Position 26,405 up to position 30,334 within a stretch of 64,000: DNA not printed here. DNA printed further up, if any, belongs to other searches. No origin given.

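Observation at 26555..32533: S-layer-like surface protein convergent with a Wzy_C/TPR membrane protein: candidate protein O-glycosylation pair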

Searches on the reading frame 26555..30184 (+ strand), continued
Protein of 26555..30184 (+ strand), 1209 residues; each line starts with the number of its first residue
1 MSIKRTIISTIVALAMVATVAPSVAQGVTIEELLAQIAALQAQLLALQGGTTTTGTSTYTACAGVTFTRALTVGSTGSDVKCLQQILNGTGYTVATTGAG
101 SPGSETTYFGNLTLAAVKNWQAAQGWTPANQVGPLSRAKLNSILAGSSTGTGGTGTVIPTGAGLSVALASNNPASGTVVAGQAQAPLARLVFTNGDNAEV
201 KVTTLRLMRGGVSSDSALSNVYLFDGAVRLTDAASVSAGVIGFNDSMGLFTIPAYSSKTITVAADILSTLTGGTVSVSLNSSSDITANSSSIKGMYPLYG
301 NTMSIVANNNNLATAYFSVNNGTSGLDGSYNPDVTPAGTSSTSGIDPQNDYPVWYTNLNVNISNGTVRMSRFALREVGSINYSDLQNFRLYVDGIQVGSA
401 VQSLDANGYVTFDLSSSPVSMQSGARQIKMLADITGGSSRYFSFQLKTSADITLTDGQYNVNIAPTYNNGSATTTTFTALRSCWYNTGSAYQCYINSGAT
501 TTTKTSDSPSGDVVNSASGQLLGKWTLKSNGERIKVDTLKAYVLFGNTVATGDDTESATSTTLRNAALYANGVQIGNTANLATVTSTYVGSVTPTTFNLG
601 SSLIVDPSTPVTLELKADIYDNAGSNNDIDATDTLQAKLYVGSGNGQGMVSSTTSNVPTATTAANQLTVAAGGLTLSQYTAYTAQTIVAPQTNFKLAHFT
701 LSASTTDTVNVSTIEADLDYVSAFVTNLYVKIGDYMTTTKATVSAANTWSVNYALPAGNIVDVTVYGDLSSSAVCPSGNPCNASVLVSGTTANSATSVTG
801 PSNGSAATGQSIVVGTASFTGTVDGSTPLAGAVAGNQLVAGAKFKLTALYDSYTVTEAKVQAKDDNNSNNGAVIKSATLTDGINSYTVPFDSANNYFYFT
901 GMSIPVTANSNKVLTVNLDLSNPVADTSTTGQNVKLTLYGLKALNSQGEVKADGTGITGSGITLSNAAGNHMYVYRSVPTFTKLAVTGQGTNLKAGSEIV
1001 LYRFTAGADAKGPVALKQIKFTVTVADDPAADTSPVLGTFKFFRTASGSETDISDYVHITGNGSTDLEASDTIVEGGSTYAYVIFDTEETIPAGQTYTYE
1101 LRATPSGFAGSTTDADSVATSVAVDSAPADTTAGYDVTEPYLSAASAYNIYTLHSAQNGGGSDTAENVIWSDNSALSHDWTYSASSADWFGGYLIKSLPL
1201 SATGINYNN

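Call 43: search_protein_families(library=pfam, proteins=[L040:15942-18194:+, L040:15256-15957:+, L040:14292-15179:+, L040:13562-14254:+, L030:7399-9609:+, L063:7401-8792:+, L062:13812-14489:+, L066:13549-14331:+, L002:13537-14550:+, L040:8684-9481:+], max_evalue=0.01)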
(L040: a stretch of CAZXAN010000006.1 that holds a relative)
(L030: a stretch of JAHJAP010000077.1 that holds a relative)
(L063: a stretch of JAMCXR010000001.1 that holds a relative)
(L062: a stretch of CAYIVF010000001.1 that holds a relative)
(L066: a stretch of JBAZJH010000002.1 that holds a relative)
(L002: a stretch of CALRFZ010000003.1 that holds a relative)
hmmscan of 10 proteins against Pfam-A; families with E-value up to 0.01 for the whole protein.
L040:15942-18194:+ (750 aa): 9 families
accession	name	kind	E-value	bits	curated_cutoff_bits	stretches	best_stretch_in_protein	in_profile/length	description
PF04932.20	Wzy_C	-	9.3e-21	74.6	31.7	1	210-363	2-149/149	O-Antigen ligase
PF14559.12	TPR_19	-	2.5e-09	37.8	25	1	676-729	3-56/68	Tetratricopeptide repeat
PF13432.12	TPR_16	-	3.5e-06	27.8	32.7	0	671-729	4-62/65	Tetratricopeptide repeat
PF13428.12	TPR_14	-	2.3e-05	25.1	23.5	0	670-706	7-43/44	Tetratricopeptide repeat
PF25060.1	ARM_TT21_2nd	-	3.3e-05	23.9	27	0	681-735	205-257/270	Tetratricopeptide repeat protein 21 second ARM domain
PF12895.13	ANAPC3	-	0.00019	22.1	27.2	0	609-655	3-49/82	Anaphase-promoting complex, cyclosome, subunit 3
PF13431.12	TPR_17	-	0.00019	21.9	24.4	0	574-595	4-25/34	Tetratricopeptide repeat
PF13424.12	TPR_12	-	0.0011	19.5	30.1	0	609-659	24-75/77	Tetratricopeptide repeat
PF07719.23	TPR_2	-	0.0024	18.3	27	0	633-656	5-28/34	Tetratricopeptide repeat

L040:15256-15957:+ (233 aa): 2 families
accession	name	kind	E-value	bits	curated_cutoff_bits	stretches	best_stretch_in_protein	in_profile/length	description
PF07719.23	TPR_2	-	0.0082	16.7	27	0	154-183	4-33/34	Tetratricopeptide repeat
PF23914.1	TPR_CcmH_CycH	-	0.0094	16.2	42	0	154-197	53-96/158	Cytochrome c-type biogenesis protein H TPR domain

L040:14292-15179:+ (295 aa): 1 family
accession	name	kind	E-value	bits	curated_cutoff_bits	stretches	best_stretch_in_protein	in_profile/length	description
PF01471.23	PG_binding_1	-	1.9e-12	47.6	23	1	227-290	2-56/57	Putative peptidoglycan binding domain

L040:13562-14254:+ (230 aa): 0 families

L030:7399-9609:+ (736 aa): 11 families
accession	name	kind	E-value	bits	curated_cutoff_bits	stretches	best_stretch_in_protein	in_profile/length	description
PF04932.20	Wzy_C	-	5.3e-19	68.9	31.7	1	196-354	2-149/149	O-Antigen ligase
PF13181.12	TPR_8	-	6e-07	29.6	25.7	1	692-724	1-33/34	Tetratricopeptide repeat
PF14559.12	TPR_19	-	2.6e-06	28.1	25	1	672-723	5-56/68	Tetratricopeptide repeat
PF12569.14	NatA_aux_su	-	4.5e-06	26.3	33.3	1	514-616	154-256/515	N-terminal acetyltransferase A, auxiliary subunit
PF07719.23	TPR_2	-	3.9e-05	23.9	27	0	695-724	4-33/34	Tetratricopeptide repeat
PF13428.12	TPR_14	-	0.00014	22.7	23.5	0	661-700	4-43/44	Tetratricopeptide repeat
PF13424.12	TPR_12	-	0.0012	19.4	30.1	0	667-723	19-76/77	Tetratricopeptide repeat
PF13174.12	TPR_6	-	0.0016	19.4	26.3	0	698-723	6-31/33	Tetratricopeptide repeat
PF14087.12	DUF4267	-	0.0041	17.5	27.8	1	144-222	20-102/110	Domain of unknown function (DUF4267)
PF25058.1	ARM_TT21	-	0.0054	17.1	27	0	536-641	47-149/155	Tetratricopeptide repeat protein 21 ARM repeat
PF13431.12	TPR_17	-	0.0063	17.1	24.4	1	680-711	1-32/34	Tetratricopeptide repeat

L063:7401-8792:+ (463 aa): 1 family
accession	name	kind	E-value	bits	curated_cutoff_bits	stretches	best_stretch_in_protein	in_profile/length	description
PF04932.20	Wzy_C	-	7.6e-22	78.2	31.7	1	221-383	2-149/149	O-Antigen ligase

L062:13812-14489:+ (225 aa): 23 families
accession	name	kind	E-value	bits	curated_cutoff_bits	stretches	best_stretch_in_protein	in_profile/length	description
PF13428.12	TPR_14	-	1.6e-14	53.4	23.5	1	182-219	2-39/44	Tetratricopeptide repeat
PF13174.12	TPR_6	-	2.1e-14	53.5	26.3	1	187-214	6-33/33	Tetratricopeptide repeat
PF14559.12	TPR_19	-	4.7e-13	49.7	25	2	92-152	5-65/68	Tetratricopeptide repeat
PF07719.23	TPR_2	-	6.9e-13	48.1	27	2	182-213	2-33/34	Tetratricopeptide repeat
PF23914.1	TPR_CcmH_CycH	-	4.3e-12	46.6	42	1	107-215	45-155/158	Cytochrome c-type biogenesis protein H TPR domain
PF13431.12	TPR_17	-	2.2e-11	43.5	24.4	1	169-201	1-33/34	Tetratricopeptide repeat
PF13432.12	TPR_16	-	2.7e-11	44.1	32.7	2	87-145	6-64/65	Tetratricopeptide repeat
PF13424.12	TPR_12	-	1.6e-10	41.5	30.1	0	115-174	6-72/77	Tetratricopeptide repeat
PF00515.34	TPR_1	-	1.7e-10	40.7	27.8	2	117-143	6-32/34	Tetratricopeptide repeat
PF13181.12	TPR_8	-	4.8e-10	39.2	25.7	1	182-209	2-29/34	Tetratricopeptide repeat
PF10602.15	RPN7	-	2.7e-08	34.1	29.6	1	184-216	39-71/174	26S proteasome subunit RPN7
PF13176.12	TPR_7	-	1.2e-07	31.7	27.9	0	117-141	4-30/36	Tetratricopeptide repeat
PF13414.12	TPR_11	-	1.2e-07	31.7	26.8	1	87-125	3-41/42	TPR repeat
PF25062.1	ARM_TT21_N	-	3.5e-07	30.6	40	1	116-224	104-211/222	Tetratricopeptide repeat protein 21 N-terminal ARM repeat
PF13374.12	TPR_10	-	8.1e-07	29.3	27.5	0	185-211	6-32/42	Tetratricopeptide repeat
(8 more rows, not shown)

L066:13549-14331:+ (260 aa): 10 families
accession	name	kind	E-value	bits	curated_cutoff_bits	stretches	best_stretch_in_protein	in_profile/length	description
PF13181.12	TPR_8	-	6.2e-10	38.9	25.7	2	224-248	10-34/34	Tetratricopeptide repeat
PF23914.1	TPR_CcmH_CycH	-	8e-10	39.2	42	1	155-249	60-155/158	Cytochrome c-type biogenesis protein H TPR domain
PF13431.12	TPR_17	-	1.1e-08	35.1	24.4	0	139-155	8-24/34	Tetratricopeptide repeat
PF07719.23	TPR_2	-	2.4e-08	33.9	27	1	218-248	4-34/34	Tetratricopeptide repeat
PF00515.34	TPR_1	-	7.3e-07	29.2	27.8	1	225-248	11-34/34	Tetratricopeptide repeat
PF13424.12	TPR_12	-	9.3e-07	29.4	30.1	0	214-245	44-75/77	Tetratricopeptide repeat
PF13428.12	TPR_14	-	5.4e-06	27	23.5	1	217-251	3-37/44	Tetratricopeptide repeat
PF14559.12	TPR_19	-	1.9e-05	25.3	25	0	229-252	5-28/68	Tetratricopeptide repeat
PF13414.12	TPR_11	-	5.1e-05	23.3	26.8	0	225-248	4-27/42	TPR repeat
PF13429.12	TPR_15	-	0.0025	17.7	26.2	0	213-254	144-185/280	Tetratricopeptide repeat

L002:13537-14550:+ (337 aa): 2 families
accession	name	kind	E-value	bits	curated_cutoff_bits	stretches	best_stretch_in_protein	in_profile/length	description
PF13354.11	Beta-lactamase2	-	3.3e-33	115.3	22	1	96-310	2-214/214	Beta-lactamase enzyme family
PF00768.25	Peptidase_S11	-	0.0018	18.3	27.6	1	99-196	18-115/239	D-alanyl-D-alanine carboxypeptidase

L040:8684-9481:+ (265 aa): 1 family
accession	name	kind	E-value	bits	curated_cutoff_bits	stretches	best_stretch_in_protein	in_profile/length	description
PF08220.18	HTH_DeoR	-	0.0096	16.1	21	1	206-252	1-46/57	DeoR-like helix-turn-helix domain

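Call 58: predict_structure(alignment_id=A3)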
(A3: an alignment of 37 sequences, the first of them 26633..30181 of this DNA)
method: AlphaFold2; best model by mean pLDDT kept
length: 1183 residues; sequences in the alignment: 37
mean_pLDDT: 81.2   pTM: 0.43
mean pLDDT of the five models: 81.2, 79.3, 78.3, 76.4, 74.9
residues with pLDDT >= 90: 343; 70-90: 631; 50-70: 151; < 50: 58
segments of 3 or more residues with pLDDT < 50: 19-31, 70-77, 121-134, 296-303
pLDDT, mean of each block of 10 residues (from residue 1): 62 63 34 66 82 82 74 45 82 88 86 79 35 65 81 86 91 91 72 84 81 82 87 90 75 90 87 84 76 55 51 58 82 78 92 85 93 89 90 90 87 81 89 87 69 71 63 84 83 89 86 90 55 76 90 85 73 84 89 69 81 86 84 90 80 82 84 85 89 85 93 90 91 90 83 82 81 74 79 88 86 92 91 82 73 92 88 93 92 80 70 91 79 76 83 93 85 95 92 93 74 93 92 89 84 87 94 95 73 91 57 74 83 65 87 82 85 91 78
secondary structure, 60 per line:
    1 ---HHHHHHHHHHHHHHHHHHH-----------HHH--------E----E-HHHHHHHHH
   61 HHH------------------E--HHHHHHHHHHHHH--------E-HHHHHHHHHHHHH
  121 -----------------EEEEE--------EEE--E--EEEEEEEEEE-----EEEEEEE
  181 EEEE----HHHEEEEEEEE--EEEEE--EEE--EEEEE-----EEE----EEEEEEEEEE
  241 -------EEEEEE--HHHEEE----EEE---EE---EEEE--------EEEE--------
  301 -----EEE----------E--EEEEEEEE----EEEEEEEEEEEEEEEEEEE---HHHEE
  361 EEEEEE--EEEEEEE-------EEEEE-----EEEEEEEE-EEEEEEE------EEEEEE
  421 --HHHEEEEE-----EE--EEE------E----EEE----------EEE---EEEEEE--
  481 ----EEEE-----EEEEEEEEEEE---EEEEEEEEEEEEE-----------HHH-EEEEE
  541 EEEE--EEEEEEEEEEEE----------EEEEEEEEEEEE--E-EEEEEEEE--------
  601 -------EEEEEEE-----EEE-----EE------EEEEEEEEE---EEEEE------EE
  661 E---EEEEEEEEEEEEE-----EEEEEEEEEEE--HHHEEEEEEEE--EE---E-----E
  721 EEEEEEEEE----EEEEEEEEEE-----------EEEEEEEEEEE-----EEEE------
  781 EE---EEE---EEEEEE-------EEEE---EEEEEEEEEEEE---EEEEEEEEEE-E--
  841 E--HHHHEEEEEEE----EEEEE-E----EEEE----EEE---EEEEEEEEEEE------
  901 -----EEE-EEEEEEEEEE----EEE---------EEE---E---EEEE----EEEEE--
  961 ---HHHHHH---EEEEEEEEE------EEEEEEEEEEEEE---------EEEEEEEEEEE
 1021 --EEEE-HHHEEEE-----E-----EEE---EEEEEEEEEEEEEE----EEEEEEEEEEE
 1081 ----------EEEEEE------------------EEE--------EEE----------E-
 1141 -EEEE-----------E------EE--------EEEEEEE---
elements in order (helices of 4 or more, strands of 3 or more residues): H4-22 H52-63 H85-97 H108-120 E138-142 E151-153 E159-168 E174-184 E192-199 E202-206 E209-211 E214-218 E224-226 E231-240 E248-253 E259-261 E266-268 E277-280 E289-292 E306-308 E322-329 E334-352 E359-366 E369-375 E383-387 E393-400 E402-408 E415-420 E426-430 E440-442 E454-456 E467-469 E473-478 E485-488 E494-504 E508-520 E536-544 E547-558 E569-580 E585-592 E608-614 E620-622 E636-644 E648-652 E659-661 E665-677 E683-693 E699-706 E720-729 E734-743 E755-765 E771-774 E786-788 E792-797 E805-808 E812-823 E827-836 H844-847 E848-854 E859-863 E870-873 E878-880 E884-894 E906-908 E910-919 E924-926 E936-938 E946-949 E954-958 H964-969 E973-981 E988-1000 E1010-1020 E1023-1026 E1031-1034 E1046-1048 E1052-1065 E1070-1080 E1091-1096 E1115-1117 E1126-1128 E1142-1145 E1174-1180

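Call 83: search_protein_families(library=pfam, proteins=[L045:6199-8514:-, L045:4790-5839:-, L045:5869-6192:-, L045:2645-3220:-, L045:18219-18713:+, L045:18710-19216:-, L045:19304-19978:+, L045:19983-20621:+, L045:20695-21378:+, L045:13381-14067:+], max_evalue=0.01)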
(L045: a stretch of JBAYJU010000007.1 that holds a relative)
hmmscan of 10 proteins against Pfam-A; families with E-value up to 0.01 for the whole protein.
L045:6199-8514:- (771 aa): 6 families
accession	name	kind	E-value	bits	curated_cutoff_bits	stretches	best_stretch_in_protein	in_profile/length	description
PF01580.24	FtsK_SpoIIIE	-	2.9e-61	207.2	24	1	386-580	6-221/221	FtsK/SpoIIIE family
PF17854.6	FtsK_alpha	-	1.2e-26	93.3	22.9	1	290-374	17-101/101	FtsK alpha domain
PF09397.16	FtsK_gamma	-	4.2e-25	87.7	30.6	1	696-754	3-61/63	Ftsk gamma domain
PF13491.11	FtsK_4TM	-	1.5e-05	25.2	23.1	1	80-192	46-166/171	4TM region of DNA translocase FtsK/SpoIIIE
PF01935.23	DUF87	-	7.1e-05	23.4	23.2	1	407-459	10-61/220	Helicase HerA, central domain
PF05872.18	HerA_C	-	0.0068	15.5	22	0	419-442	22-45/502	Helicase HerA-like C-terminal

L045:4790-5839:- (349 aa): 12 families
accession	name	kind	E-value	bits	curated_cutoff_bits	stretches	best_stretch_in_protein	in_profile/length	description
PF00154.27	RecA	-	3.5e-132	440.1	27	1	27-288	1-262/262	recA bacterial DNA recombination protein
PF21096.2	RecA_C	-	5.3e-13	49.3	27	1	291-346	1-56/57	RecA C-terminal domain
PF08423.17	Rad51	-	3.4e-11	43.3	22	1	55-247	4-212/244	Rad51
PF06745.19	ATPase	-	2.8e-07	30.6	26.6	1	59-116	1-58/231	KaiC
PF01637.24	ATPase_2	-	4.5e-06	27.1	33.2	1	80-218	22-123/225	ATPase domain predominantly from Archaea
PF02283.22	CobU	-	1.7e-05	24.9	27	1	83-218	3-129/168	Cobinamide kinase / cobinamide phosphate guanyltransferase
PF13191.12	AAA_16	-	7.7e-05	23.7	32.6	1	69-213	15-140/167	AAA ATPase domain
PF13401.12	AAA_22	-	0.0004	21.1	27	1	79-175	6-97/130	AAA domain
PF13481.12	AAA_25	-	0.00077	19.6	27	0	75-173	30-160/195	AAA domain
PF00004.35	AAA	-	0.0028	18.5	21.2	1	83-210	3-106/131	ATPase family associated with various cellular activities (AAA)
PF13479.12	AAA_24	-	0.0033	17.8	27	1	82-169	6-77/195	AAA domain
PF03796.21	DnaB_C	-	0.007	16.2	27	0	59-115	2-57/255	DnaB-like helicase C terminal domain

L045:5869-6192:- (107 aa): 1 family
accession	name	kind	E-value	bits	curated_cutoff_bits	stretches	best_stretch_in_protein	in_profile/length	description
PF09136.16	Glucodextran_B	-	1.4e-06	28.6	27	1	28-106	1-81/83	Glucodextranase, domain B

L045:2645-3220:- (191 aa): 3 families
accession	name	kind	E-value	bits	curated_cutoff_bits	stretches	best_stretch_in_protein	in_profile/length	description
PF09285.17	Elong-fact-P_C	-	2.2e-24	85.4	25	1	132-187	1-56/56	Elongation factor P, C-terminal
PF08207.18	EFP_N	-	5.5e-09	36.3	23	1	7-62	3-58/58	Elongation factor P (EF-P) KOW-like domain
PF01132.26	EFP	-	0.0012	19.2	27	1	94-123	24-53/54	Elongation factor P (EF-P) OB domain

L045:18219-18713:+ (164 aa): 1 family
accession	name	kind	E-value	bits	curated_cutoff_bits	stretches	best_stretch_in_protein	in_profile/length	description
PF00466.25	Ribosomal_L10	-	7.7e-22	77.7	22.8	1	5-101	3-100/100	Ribosomal protein L10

L045:18710-19216:- (168 aa): 0 families

L045:19304-19978:+ (224 aa): 0 families

L045:19983-20621:+ (212 aa): 1 family
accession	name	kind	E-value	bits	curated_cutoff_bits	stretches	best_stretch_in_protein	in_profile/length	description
PF16365.12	EutK_C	-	0.00016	22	27.5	1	53-86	17-50/52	Ethanolamine utilization protein EutK C-terminus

L045:20695-21378:+ (227 aa): 1 family
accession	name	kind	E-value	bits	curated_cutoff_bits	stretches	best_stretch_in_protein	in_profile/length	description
PF05552.17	MS_channel_1st_1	-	1.3e-15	57.4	22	2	13-60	2-49/50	Mechanosensitive ion channel, conserved TM helix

L045:13381-14067:+ (228 aa): 0 families
